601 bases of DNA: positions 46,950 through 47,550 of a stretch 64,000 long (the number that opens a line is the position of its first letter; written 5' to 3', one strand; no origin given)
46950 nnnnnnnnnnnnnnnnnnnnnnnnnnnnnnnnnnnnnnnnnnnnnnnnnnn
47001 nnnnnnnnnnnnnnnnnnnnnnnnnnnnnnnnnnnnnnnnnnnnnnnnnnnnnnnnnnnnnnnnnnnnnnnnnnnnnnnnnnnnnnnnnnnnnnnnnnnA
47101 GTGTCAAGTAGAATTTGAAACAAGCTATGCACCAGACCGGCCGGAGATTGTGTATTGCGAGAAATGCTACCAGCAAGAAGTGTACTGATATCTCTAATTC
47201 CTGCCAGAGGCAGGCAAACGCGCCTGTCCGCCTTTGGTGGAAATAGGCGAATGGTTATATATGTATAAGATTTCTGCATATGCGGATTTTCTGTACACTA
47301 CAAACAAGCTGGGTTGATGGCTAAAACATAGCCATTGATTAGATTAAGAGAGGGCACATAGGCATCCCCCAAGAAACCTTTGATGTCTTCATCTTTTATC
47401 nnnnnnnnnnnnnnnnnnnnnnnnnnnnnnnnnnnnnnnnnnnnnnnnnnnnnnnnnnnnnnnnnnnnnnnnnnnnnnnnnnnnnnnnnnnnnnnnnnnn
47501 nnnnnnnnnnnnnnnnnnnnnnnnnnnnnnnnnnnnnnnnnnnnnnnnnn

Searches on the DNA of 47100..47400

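Call 67: search_rna_families(source=window, start=47100, end=47400, threshold=evalue, max_evalue=10)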
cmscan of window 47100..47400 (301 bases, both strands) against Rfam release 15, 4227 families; matches with E-value up to 10: 3.
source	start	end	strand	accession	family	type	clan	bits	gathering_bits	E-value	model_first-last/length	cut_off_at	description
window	47252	47334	-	RF00320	snoZ185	Gene; snRNA; snoRNA; CD-box;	-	17.8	50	0.26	1-86/86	no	Small nucleolar RNA Z185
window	47111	47199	+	RF01201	snR40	Gene; snRNA; snoRNA; CD-box;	CL00054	16.5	50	0.59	1-93/93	no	Small nucleolar RNA snR40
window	47159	47227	+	RF02186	ST7-OT3_4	Gene; lncRNA;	-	10.8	80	2.8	1-73/73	no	ST7 overlapping transcript 3 conserved region 4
